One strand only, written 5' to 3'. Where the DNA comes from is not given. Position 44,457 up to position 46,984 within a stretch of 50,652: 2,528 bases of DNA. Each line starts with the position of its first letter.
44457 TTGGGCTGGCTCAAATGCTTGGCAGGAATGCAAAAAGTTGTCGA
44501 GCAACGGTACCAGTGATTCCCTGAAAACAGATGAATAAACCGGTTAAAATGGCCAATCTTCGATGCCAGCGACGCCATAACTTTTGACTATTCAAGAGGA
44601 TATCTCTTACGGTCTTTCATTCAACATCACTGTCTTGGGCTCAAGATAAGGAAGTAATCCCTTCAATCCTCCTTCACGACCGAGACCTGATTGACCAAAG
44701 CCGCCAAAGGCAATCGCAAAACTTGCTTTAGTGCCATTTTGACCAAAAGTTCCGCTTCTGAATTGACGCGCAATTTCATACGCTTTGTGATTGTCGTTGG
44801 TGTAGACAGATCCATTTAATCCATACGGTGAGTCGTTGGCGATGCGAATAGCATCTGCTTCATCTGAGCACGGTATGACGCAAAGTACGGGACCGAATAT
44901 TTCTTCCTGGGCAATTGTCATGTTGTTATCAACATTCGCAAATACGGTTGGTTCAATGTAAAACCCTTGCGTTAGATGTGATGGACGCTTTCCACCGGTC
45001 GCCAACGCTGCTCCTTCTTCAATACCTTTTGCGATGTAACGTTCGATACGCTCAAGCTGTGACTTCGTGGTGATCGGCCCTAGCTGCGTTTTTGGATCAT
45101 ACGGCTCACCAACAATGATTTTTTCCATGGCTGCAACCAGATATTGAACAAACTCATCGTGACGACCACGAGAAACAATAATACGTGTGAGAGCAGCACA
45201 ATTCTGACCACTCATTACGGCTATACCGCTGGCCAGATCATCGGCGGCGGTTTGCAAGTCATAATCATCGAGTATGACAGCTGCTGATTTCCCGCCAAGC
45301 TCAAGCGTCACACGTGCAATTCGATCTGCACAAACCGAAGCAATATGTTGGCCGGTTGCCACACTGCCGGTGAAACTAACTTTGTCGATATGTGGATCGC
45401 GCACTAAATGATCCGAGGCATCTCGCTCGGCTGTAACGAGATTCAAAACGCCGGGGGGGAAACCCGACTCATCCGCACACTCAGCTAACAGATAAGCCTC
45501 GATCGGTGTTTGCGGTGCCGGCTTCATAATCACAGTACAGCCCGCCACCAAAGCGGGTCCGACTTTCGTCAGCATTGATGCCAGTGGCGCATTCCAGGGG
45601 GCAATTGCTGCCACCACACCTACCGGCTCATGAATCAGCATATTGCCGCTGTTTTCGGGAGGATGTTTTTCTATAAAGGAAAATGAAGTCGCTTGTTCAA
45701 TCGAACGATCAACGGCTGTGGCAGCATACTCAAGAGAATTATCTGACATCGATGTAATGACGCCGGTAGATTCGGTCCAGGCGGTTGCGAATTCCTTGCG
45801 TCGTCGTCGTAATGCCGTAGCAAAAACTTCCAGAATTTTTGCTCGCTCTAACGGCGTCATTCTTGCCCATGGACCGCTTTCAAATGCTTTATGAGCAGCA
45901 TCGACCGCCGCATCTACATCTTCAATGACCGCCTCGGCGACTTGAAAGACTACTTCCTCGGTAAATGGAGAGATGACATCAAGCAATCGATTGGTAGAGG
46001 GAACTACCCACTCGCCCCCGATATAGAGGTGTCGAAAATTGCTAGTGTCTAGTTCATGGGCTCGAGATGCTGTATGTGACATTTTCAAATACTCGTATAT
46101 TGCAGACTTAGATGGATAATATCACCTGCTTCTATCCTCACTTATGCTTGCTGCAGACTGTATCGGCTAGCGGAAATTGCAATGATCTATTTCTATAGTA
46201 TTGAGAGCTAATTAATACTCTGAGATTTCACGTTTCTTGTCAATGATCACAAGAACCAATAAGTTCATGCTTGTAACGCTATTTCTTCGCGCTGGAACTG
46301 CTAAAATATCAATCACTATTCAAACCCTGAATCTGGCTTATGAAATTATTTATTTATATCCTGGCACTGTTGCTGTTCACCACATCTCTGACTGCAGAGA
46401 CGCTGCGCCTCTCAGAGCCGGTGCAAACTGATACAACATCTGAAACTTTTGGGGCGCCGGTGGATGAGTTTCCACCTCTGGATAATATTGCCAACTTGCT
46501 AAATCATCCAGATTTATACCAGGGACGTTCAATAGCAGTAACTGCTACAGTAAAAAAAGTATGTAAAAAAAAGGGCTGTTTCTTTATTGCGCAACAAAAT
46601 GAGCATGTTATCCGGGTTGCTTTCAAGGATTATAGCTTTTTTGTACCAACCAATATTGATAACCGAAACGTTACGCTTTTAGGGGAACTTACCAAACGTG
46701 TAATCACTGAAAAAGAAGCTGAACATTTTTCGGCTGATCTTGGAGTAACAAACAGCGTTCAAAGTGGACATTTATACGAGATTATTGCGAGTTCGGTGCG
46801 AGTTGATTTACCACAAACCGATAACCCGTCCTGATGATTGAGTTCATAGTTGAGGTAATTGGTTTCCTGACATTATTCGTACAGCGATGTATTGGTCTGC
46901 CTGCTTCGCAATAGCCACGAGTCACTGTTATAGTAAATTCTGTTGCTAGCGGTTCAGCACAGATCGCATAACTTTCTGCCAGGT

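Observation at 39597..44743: A 4.5-kb lrp-aceE-E2 module sits between two copies of the same gene junction (recombinational insertion signature)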

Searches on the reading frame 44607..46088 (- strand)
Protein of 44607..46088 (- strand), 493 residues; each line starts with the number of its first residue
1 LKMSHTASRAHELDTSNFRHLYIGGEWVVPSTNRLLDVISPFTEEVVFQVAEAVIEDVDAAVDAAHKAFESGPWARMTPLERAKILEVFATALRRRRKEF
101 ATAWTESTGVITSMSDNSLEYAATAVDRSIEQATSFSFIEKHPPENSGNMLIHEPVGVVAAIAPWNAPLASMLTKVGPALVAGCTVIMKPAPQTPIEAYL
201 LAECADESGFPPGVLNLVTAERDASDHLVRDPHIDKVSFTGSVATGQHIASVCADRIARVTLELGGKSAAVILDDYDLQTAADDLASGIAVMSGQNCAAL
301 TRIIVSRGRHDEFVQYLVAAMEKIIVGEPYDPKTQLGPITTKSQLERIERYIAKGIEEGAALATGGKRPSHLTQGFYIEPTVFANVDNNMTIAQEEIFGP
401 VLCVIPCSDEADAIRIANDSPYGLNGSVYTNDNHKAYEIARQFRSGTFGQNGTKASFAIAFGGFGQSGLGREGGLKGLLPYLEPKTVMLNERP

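Call 5: search_protein_families(library=pfam, proteins=[window:44607-46088:-])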
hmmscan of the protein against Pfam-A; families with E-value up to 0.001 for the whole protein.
window:44607-46088:- (493 aa): 2 families
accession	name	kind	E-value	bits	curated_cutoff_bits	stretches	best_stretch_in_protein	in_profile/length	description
PF00171.27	Aldedh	-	2.8e-155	517.8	23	1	27-487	1-461/461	Aldehyde dehydrogenase family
PF05893.19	LuxC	-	1.9e-05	24.2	21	1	139-326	73-264/401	Acyl-CoA reductase (LuxC)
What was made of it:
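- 44607..46088 (-): Intact aldehyde dehydrogenase gene. It ends at a TAA five codons before the stop position seen in copy A's read-through and in four of the six closest relatives. Pfam Aldedh (call 5).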

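Call 10: find_encoding_contigs(protein=window:44607-46088:-, flank=10000, max_places=10)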
Protein window:44607-46088:- (493 aa): no gene with exactly this product is on record in the collection.

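Call 20: find_homologous_proteins(query=window:44607-46088:-, max_evalue=1e-100)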
Query window:44607-46088:- (493 aa): 6935 proteins with E <= 1e-100 among 8000 candidates; the best 120 are listed.
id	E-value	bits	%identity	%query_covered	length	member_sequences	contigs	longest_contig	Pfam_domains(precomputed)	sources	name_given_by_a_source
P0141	0.0e+0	1104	100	100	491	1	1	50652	PF05893.20,PF00171.28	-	-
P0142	1.3e-284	962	86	100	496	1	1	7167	PF00171.28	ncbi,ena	-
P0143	4.0e-280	948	85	100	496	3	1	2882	PF00171.28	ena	-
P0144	3.5e-274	928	83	100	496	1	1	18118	PF00171.28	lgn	-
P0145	1.2e-271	920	82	99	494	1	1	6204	PF00171.28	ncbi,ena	-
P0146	2.5e-269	912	82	100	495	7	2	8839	PF00171.28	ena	-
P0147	4.6e-269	911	82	99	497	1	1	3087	PF00171.28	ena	-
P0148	6.7e-267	904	80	100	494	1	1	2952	PF00171.28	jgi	-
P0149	1.6e-256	870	77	99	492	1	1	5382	PF00171.28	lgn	-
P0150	8.3e-255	864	78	99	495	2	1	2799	PF00171.28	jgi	-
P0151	5.7e-254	861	77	98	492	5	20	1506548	PF00171.28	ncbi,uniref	ncbi:aldehyde dehydrogenase [Parasphingorhabdus sp.]|uniref:aldehyde dehydrogenase n=2 Tax=Parasphin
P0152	8.4e-253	858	76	99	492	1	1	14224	PF00171.28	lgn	-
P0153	8.5e-253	858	77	99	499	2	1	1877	PF00171.28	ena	-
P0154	1.7e-252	857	78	98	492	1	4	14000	PF00171.28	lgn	-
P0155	4.4e-252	855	77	99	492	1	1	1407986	PF00171.28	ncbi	ncbi:MAG: aldehyde dehydrogenase [Parasphingorhabdus sp.]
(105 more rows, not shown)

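Call 21: find_encoding_contigs(protein=P0142, flank=10000, max_places=4)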
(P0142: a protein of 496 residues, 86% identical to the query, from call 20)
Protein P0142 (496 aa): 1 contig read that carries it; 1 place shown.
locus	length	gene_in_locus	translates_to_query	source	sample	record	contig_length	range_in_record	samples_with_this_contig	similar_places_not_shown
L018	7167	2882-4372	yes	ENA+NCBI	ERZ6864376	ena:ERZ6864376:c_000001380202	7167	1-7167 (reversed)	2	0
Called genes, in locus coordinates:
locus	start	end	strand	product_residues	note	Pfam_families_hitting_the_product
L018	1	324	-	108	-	?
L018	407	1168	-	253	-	PF00106:adh_short, PF08659:KR, PF13561:adh_short_C2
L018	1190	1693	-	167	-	PF16267:DUF4920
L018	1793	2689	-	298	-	PF02219:MTHFR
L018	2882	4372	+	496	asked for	PF00171:Aldedh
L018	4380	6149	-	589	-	PF02776:TPP_enzyme_N, PF00205:TPP_enzyme_M, PF02775:TPP_enzyme_C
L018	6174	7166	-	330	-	?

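Call 22: find_encoding_contigs(protein=P0144, flank=10000, max_places=4)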
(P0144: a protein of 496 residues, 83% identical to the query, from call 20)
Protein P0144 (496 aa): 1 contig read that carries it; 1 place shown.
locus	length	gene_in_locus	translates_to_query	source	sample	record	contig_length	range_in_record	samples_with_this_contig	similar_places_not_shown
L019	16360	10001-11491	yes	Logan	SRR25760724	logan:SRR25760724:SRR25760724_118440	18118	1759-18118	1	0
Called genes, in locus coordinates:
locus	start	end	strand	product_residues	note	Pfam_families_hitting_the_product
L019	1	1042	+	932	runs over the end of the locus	?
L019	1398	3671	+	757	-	PF22842:Pel9A-like_beta_helix (weak), PF14592:Chondroitinas_B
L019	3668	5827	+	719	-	PF05426:Alginate_lyase, PF07940:Hepar_II_III_C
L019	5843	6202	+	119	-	PF07883:Cupin_2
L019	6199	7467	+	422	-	PF00083:Sugar_tr (weak), PF07690:MFS_1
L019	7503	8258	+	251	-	PF00106:adh_short, PF08659:KR, PF23441:SDR, PF13561:adh_short_C2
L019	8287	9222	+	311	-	PF00294:PfkB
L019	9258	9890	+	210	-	PF01081:Aldolase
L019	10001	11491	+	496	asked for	PF00171:Aldedh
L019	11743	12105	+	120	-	-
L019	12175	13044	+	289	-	PF00578:AhpC-TSA, PF11412:DsbD_N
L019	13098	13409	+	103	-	-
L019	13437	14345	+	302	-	-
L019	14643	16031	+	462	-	PF00266:Aminotran_5 (faint), PF03841:SelA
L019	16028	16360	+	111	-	?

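Call 23: find_encoding_contigs(protein=P0146, flank=10000, max_places=4)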
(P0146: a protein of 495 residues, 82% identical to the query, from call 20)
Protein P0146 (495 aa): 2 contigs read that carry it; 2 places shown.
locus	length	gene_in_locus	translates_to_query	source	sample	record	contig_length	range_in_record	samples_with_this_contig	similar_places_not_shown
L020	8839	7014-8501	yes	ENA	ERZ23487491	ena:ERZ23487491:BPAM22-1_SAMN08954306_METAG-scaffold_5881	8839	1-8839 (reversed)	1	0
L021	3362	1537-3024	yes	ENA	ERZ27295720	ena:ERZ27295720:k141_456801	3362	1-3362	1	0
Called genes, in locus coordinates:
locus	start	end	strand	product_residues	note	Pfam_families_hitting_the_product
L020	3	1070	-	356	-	?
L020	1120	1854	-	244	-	PF04755:PAP_fibrillin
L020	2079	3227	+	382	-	PF19649:DUF6152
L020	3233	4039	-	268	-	PF13709:DUF4159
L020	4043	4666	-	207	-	PF07366:SnoaL (weak)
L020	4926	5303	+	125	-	-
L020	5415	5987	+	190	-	PF00440:TetR_N, PF16925:TetR_C_13 (weak)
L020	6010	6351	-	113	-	PF03992:ABM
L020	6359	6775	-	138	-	PF13577:SnoaL_4, PF14534:DUF4440, PF12680:SnoaL_2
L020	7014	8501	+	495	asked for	PF00171:Aldedh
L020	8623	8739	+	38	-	-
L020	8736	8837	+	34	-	?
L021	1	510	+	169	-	?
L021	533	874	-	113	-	PF03992:ABM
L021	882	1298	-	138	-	PF13577:SnoaL_4, PF14534:DUF4440, PF12680:SnoaL_2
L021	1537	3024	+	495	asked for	PF00171:Aldedh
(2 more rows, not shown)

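Call 36: search_protein_families(library=ncbifam, proteins=[window:44607-46088:-], max_evalue=1e-10)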
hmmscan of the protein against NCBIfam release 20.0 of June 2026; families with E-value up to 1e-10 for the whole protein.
window:44607-46088:- (493 aa): 41 families (the best 25 are shown)
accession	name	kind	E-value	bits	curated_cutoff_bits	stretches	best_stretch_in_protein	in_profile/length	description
TIGR01804.1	BADH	equivalog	1.7e-127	425.8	668.6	1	22-483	1-465/467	betaine-aldehyde dehydrogenase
TIGR04284.1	aldehy_Rv0768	hypoth_equivalog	1.6e-125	419.8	775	1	21-487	3-476/480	aldehyde dehydrogenase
TIGR02299.1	HpaE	equivalog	6.6e-115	384.5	638.35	1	21-491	3-478/488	5-carboxymethyl-2-hydroxymuconate semialdehyde dehydrogenase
NF010000.0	PRK13473.1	subfamily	1.8e-112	376.4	615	1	20-490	4-473/475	aminobutyraldehyde dehydrogenase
NF009725.0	PRK13252.1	equivalog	4.6e-112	375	593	1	18-489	6-479/488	betaine-aldehyde dehydrogenase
NF045736.1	PaDhStyDRhodo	equivalog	2.6e-109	365.9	800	1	20-488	4-476/479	phenylacetaldehyde dehydrogenase StyD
NF045735.1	PaDhStyDPseudo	equivalog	5.1e-108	361.8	850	1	20-489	4-481/483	phenylacetaldehyde dehydrogenase StyD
TIGR01780.1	SSADH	subfamily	2.3e-103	346.5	646.35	1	38-484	1-447/448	succinate-semialdehyde dehydrogenase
TIGR03216.1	OH_muco_semi_DH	equivalog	1.7e-102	343.5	693.25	1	21-489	3-479/481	2-hydroxymuconic semialdehyde dehydrogenase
NF052305.1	DioxValDhHalo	equivalog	8.2e-99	331.7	750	1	19-488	5-480/483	2,5-dioxovalerate dehydrogenase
NF006916.0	PRK09407.1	equivalog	1.3e-98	330.9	521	1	32-488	32-491/526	succinic semialdehyde dehydrogenase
NF042993.1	AlphKGSA_gudD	equivalog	1.3e-98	330.8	770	1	21-487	6-478/481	alpha-ketoglutaric semialdehyde dehydrogenase GucD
NF050026.1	AcaldDHExaC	equivalog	5.3e-97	325.5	900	1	21-487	18-491/503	acetaldehyde dehydrogenase ExaC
NF007497.0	PRK10090.1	equivalog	1.5e-96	324.1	500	1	19-490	7-478/480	aldehyde dehydrogenase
NF007352.0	PRK09847.1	equivalog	1.8e-93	313.7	850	1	19-489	20-491/495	aldehyde dehydrogenase PuuC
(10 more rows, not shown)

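Call 39: find_encoding_contigs(protein=P0145, flank=10000, max_places=4)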
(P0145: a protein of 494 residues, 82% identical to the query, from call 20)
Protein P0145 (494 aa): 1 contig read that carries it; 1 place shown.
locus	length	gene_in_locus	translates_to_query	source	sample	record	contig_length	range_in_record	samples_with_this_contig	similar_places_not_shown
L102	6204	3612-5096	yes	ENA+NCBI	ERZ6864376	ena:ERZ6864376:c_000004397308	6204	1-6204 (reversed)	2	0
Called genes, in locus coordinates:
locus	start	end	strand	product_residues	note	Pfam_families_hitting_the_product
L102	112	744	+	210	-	-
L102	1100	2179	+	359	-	PF22352:K319L-like_PKD, PF14240:YHYH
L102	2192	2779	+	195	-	-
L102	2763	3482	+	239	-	PF02630:SCO1-SenC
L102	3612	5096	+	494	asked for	PF00171:Aldedh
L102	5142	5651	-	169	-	PF13404:HTH_AsnC-type, PF13412:HTH_24, PF01037:AsnC_trans_reg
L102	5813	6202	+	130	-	?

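Call 56: find_encoding_contigs(protein=P0143, flank=10000, max_places=6)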
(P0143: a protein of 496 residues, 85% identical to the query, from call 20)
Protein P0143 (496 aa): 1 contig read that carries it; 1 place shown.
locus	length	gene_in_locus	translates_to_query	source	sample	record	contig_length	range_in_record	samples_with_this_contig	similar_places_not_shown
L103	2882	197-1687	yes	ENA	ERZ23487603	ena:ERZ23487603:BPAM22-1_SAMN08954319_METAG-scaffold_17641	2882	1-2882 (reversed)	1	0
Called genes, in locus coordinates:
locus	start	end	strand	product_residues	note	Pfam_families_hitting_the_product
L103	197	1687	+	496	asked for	PF00171:Aldedh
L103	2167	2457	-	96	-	PF05768:Glrx-like (weak), PF00462:Glutaredoxin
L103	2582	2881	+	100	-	?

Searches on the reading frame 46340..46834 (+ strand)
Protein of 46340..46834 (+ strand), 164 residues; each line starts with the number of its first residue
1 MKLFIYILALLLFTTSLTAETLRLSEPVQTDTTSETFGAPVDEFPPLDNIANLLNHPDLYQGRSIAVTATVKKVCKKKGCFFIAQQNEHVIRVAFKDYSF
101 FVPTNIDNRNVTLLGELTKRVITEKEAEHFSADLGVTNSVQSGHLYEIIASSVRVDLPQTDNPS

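Call 5: search_protein_families(library=pfam, proteins=[window:46340-46834:+])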
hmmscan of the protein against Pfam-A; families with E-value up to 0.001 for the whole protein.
window:46340-46834:+ (164 aa): 1 family
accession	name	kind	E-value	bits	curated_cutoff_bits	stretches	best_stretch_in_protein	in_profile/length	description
PF16267.10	DUF4920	-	2.6e-18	66.3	25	1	66-136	14-85/87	Domain of unknown function (DUF4920)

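Call 36: search_protein_families(library=ncbifam, proteins=[window:46340-46834:+], max_evalue=1e-10)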
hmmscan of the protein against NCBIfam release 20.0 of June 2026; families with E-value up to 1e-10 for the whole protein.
window:46340-46834:+ (164 aa): 0 families
